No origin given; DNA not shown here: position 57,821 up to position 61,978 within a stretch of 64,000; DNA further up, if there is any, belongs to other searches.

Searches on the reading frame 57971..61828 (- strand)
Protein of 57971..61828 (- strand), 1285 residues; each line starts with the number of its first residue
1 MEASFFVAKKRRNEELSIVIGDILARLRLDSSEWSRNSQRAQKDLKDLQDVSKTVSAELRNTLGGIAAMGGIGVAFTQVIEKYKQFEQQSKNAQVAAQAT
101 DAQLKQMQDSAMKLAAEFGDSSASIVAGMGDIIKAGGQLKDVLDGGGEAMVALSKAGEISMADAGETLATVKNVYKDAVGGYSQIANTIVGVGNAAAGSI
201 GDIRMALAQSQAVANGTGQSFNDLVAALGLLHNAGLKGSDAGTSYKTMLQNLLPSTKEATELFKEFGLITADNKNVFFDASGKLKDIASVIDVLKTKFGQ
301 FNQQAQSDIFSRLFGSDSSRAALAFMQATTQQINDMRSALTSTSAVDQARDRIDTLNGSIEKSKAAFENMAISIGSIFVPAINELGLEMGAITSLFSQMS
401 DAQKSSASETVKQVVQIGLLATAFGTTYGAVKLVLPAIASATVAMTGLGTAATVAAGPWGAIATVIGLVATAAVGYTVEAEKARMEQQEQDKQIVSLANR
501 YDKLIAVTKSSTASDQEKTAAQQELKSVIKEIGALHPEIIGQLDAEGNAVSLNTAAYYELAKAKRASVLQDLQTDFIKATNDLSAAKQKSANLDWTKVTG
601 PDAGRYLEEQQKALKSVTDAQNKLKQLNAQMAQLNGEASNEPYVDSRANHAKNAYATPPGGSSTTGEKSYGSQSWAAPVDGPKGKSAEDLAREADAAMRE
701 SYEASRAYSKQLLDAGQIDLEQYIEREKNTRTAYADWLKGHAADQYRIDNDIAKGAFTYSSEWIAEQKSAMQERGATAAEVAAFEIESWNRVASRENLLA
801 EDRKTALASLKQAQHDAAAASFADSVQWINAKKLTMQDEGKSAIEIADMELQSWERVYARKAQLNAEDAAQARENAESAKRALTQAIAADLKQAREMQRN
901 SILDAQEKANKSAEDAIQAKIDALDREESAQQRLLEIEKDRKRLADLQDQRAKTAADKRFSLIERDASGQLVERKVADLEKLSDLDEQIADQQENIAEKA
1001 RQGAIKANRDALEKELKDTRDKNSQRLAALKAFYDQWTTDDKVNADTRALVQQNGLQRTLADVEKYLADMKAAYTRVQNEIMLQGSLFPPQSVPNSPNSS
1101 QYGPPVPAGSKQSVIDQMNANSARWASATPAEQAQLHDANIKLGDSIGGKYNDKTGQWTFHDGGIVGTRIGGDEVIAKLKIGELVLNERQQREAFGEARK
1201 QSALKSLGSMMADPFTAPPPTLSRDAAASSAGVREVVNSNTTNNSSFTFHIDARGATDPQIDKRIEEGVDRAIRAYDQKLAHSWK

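Call 6: search_protein_families(library=pfam, proteins=[window:57971-61828:-])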
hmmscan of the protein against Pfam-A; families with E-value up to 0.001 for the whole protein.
window:57971-61828:- (1285 aa): 1 family
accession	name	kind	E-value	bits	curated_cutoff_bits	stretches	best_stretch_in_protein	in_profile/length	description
PF10145.14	PhageMin_Tail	-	8.7e-33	114.3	33.2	1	111-315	4-201/201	Phage-related minor tail protein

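Call 7: search_protein_families(library=phrogs, proteins=[window:57971-61828:-])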
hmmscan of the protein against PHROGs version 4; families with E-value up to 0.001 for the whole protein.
window:57971-61828:- (1285 aa): 18 families
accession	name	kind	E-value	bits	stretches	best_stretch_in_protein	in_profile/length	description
phrog_1533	-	tail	1.1e-62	213.2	1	32-639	203-821/1688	tail length tape measure protein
phrog_28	-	tail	9.8e-55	187.7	1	39-474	217-669/1228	tail length tape measure protein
phrog_5218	-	unknown function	3.7e-48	165.5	1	32-821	176-997/1599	-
phrog_4704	-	tail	9.4e-46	157.7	1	71-443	207-574/625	tail length tape measure protein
phrog_36752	-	unknown function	7.4e-33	114.4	1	19-474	6-455/1078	-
phrog_991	-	tail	1.7e-29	103.2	1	14-477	223-667/1966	tail length tape measure protein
phrog_167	-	tail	4.4e-29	101.9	1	39-772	239-905/1555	tail length tape measure protein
phrog_1293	-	tail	5.3e-29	101.7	1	93-425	199-525/1424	tail length tape measure protein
phrog_9696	-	tail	2.3e-26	92.9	1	30-823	31-722/1415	tail length tape measure protein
phrog_1272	-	tail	1.4e-25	90.3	1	34-518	212-714/1606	tail length tape measure protein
phrog_5493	-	tail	1.3e-20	74.4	1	25-488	7-483/1102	tail length tape measure protein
phrog_4211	-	tail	3.7e-18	65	2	889-1272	2239-2618/2625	tail length tape measure protein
phrog_19074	-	unknown function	3.3e-16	59.4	1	55-409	127-479/1384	-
phrog_58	-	tail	6.9e-15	55.5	1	46-475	292-645/1544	tail length tape measure protein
phrog_38390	-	tail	1.6e-10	40.7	1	22-481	3-453/1029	tail length tape measure protein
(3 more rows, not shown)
